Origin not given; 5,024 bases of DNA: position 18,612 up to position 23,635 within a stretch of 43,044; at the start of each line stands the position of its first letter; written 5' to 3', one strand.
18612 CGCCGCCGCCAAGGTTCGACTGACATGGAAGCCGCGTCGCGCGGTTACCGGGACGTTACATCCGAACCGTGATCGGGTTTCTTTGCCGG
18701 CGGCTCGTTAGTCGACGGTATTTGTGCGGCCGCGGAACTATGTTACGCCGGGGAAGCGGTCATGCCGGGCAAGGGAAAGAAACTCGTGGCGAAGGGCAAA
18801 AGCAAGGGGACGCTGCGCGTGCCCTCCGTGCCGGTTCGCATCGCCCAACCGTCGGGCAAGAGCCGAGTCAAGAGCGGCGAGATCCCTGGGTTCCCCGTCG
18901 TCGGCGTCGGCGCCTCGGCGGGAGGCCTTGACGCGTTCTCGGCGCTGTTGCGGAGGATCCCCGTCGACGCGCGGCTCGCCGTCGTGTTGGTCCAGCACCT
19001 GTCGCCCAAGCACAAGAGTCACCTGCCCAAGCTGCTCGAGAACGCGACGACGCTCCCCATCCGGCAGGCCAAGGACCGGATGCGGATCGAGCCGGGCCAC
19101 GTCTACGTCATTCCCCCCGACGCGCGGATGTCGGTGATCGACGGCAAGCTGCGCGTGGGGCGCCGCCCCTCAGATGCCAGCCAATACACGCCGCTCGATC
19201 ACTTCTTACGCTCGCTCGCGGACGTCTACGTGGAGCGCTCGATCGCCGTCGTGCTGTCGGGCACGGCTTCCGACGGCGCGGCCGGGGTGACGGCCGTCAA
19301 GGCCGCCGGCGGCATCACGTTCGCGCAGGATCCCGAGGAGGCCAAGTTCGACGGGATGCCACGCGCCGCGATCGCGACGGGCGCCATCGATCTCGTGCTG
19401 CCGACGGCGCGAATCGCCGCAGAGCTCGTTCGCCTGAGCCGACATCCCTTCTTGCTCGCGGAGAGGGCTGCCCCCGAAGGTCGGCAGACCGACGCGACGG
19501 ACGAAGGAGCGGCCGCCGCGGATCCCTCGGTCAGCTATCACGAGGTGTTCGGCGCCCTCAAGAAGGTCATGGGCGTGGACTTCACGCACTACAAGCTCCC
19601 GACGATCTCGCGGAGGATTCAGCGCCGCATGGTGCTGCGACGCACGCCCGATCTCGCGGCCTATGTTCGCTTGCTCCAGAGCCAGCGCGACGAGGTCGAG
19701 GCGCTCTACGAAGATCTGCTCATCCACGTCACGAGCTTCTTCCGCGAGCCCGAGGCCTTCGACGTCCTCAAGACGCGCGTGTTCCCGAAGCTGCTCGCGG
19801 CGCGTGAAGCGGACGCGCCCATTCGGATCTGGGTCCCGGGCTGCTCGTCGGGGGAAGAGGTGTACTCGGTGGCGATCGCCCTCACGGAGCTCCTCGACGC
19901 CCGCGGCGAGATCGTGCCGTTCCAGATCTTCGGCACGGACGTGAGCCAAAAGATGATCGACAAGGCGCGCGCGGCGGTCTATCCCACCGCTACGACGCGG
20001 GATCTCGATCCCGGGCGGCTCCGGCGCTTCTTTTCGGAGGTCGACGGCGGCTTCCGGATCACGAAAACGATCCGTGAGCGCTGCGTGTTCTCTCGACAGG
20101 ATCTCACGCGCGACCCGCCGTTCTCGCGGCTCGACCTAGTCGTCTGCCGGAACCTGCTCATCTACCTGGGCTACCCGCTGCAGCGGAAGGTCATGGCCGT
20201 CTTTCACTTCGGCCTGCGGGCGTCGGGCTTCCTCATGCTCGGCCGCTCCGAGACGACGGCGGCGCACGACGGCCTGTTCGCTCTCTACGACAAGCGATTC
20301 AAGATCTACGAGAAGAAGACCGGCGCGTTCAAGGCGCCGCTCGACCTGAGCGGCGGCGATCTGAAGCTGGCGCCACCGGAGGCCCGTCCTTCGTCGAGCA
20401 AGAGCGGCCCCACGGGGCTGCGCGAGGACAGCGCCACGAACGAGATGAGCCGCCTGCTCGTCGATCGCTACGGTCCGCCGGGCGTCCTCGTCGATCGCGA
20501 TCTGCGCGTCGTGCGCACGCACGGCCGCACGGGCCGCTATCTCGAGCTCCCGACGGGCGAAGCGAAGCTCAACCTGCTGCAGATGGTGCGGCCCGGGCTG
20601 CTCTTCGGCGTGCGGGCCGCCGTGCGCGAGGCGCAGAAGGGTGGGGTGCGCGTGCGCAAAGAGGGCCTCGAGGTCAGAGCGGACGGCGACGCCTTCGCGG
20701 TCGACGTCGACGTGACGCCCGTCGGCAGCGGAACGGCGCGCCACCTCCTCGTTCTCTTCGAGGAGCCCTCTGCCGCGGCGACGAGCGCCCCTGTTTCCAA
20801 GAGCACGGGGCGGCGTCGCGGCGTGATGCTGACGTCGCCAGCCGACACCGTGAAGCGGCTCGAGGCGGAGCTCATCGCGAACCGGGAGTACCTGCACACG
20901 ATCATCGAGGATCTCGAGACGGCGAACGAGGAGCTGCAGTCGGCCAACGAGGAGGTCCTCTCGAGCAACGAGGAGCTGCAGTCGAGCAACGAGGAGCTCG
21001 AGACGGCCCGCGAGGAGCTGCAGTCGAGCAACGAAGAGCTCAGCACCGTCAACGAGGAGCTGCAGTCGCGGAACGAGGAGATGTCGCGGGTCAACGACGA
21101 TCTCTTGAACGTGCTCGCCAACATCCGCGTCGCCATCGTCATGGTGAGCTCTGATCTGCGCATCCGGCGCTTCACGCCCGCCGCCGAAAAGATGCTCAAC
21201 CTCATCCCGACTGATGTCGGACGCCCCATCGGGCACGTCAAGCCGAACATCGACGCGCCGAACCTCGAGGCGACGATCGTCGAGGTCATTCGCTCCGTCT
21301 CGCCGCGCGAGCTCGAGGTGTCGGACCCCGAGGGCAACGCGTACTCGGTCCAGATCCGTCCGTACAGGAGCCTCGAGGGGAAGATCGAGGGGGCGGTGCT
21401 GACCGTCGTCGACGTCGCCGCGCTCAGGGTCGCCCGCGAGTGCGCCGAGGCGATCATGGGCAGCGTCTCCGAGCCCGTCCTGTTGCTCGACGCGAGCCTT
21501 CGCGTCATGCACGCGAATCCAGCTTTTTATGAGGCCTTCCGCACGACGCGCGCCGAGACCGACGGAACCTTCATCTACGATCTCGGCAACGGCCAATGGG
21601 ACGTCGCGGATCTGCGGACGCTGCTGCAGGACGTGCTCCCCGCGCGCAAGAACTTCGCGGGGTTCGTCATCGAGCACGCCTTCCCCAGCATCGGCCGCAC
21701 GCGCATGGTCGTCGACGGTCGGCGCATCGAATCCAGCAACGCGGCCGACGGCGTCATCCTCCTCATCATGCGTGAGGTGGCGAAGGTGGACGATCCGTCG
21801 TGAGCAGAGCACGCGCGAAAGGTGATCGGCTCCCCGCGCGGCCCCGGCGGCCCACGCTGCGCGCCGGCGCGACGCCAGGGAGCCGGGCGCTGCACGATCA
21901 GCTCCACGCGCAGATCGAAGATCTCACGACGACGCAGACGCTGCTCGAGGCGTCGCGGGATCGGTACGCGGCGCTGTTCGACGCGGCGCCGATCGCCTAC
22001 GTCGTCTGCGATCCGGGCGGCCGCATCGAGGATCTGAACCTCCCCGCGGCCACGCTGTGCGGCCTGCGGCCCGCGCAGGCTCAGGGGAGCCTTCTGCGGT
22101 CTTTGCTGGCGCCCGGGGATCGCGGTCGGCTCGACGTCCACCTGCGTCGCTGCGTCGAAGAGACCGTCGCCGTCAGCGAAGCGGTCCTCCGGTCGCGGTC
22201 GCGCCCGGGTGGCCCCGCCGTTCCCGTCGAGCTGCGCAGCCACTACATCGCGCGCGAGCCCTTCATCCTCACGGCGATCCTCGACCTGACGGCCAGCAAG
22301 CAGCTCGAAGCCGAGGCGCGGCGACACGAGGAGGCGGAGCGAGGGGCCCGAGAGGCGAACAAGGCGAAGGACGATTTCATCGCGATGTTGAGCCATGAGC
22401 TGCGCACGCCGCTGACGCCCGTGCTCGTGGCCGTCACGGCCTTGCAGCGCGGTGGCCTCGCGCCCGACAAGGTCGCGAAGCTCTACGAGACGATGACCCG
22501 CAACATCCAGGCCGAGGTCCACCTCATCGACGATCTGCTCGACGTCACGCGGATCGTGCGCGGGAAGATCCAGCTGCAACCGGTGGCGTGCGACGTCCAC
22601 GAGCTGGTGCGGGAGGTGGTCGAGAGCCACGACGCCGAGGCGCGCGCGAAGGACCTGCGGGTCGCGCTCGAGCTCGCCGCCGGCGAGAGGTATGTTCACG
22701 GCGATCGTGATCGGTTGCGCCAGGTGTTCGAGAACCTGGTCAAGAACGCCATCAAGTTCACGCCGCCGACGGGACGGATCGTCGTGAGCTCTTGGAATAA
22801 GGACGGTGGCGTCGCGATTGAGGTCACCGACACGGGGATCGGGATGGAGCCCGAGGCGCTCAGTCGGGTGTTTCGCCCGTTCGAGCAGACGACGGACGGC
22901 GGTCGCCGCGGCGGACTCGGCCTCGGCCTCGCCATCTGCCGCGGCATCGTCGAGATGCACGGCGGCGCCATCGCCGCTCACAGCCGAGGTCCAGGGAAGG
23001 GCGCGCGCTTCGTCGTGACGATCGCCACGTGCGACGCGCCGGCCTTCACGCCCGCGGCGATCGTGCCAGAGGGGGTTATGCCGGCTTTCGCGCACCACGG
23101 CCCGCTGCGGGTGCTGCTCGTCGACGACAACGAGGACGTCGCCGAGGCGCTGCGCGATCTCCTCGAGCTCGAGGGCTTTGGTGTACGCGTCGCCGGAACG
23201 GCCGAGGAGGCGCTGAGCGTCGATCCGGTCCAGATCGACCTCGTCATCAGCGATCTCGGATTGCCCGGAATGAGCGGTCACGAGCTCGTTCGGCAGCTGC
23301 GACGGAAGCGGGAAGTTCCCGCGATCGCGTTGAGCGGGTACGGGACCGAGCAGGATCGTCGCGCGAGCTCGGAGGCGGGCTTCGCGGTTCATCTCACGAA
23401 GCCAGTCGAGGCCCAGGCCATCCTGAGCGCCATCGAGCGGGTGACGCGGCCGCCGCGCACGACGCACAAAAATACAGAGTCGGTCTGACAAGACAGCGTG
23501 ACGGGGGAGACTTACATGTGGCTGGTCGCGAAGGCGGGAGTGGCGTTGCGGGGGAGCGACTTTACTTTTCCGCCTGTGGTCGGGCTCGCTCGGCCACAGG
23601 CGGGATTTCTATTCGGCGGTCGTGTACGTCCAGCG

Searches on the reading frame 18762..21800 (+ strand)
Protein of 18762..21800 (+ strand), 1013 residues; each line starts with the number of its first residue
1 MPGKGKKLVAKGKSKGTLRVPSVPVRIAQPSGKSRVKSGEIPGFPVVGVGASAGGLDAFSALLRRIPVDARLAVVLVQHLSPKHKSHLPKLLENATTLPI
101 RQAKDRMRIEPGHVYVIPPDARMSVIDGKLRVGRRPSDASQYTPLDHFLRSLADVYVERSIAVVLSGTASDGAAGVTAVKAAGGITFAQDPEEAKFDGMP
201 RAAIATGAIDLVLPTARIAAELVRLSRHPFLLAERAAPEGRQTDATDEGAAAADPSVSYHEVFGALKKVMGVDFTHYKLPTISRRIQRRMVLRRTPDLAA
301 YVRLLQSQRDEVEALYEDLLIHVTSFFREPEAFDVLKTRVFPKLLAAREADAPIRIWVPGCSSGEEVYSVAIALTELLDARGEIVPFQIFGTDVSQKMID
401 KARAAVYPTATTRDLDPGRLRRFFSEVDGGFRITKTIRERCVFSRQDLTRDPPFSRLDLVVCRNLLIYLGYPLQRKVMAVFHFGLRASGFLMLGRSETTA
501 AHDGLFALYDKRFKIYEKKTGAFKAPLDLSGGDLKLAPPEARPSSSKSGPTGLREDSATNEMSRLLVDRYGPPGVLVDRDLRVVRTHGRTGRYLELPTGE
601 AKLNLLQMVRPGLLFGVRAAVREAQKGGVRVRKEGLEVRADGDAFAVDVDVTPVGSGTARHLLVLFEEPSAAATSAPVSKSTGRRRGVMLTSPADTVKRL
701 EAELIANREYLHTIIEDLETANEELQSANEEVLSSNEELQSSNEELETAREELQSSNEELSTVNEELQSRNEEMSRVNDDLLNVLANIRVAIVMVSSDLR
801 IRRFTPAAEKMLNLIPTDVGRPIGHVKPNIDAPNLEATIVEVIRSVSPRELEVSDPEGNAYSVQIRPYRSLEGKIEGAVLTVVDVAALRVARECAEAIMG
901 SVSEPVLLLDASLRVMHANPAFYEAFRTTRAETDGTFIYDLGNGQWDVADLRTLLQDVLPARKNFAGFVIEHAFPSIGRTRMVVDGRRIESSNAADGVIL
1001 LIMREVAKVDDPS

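Call 35: search_protein_families(library=pfam, proteins=[window:18762-21800:+], max_evalue=0.001)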
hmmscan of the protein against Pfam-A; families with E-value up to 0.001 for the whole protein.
window:18762-21800:+ (1013 aa): 8 families
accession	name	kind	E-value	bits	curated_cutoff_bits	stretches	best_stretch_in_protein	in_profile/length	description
PF01339.22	CheB_methylest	-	2.4e-55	187.4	24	1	47-222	1-174/174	CheB methylesterase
PF01739.24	CheR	-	1.2e-48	165.6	27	1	323-509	2-189/195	CheR methyltransferase, SAM binding domain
PF13596.12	PAS_10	-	1.3e-25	90.5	22.1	1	782-885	2-105/106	PAS domain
PF08448.16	PAS_4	-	1.2e-12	48.4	23.1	1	786-889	2-109/110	PAS fold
PF03705.20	CheR_N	-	4.3e-11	42.8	27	1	260-307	4-51/53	CheR methyltransferase, all-alpha domain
PF13188.13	PAS_8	-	8e-06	26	21.8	0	896-931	4-39/65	PAS domain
PF00989.32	PAS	-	1.2e-05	25.7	22.6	0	897-943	5-51/113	PAS fold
PF13426.13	PAS_9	-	4.2e-05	24.2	27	0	790-885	2-101/103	PAS domain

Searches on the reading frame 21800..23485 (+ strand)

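Call 35: search_protein_families(library=pfam, proteins=[window:21800-23485:+], max_evalue=0.001)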
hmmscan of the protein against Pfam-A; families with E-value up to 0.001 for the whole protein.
window:21800-23485:+ (562 aa): 7 families
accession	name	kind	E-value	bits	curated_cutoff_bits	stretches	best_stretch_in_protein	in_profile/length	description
PF02518.31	HATPase_c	-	1.5e-28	99.8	26.4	1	301-408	1-107/111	Histidine kinase-, DNA gyrase B-, and HSP90-like ATPase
PF00072.30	Response_reg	-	1.1e-21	77.5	30.2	1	438-546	1-111/111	Response regulator receiver domain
PF00512.31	HisKA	-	1.5e-13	51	26.9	1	189-252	1-63/66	His Kinase A (phospho-acceptor) domain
PF08448.16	PAS_4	-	1.3e-08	35.5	23.1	1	60-148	1-86/110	PAS fold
PF13188.13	PAS_8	-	5.6e-08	32.9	21.8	1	55-106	2-50/65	PAS domain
PF13581.12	HATPase_c_2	-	0.00021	21.7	27.4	0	288-377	14-104/127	Histidine kinase-like ATPase domain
PF00989.32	PAS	-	0.0003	21.2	22.6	1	55-145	2-91/113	PAS fold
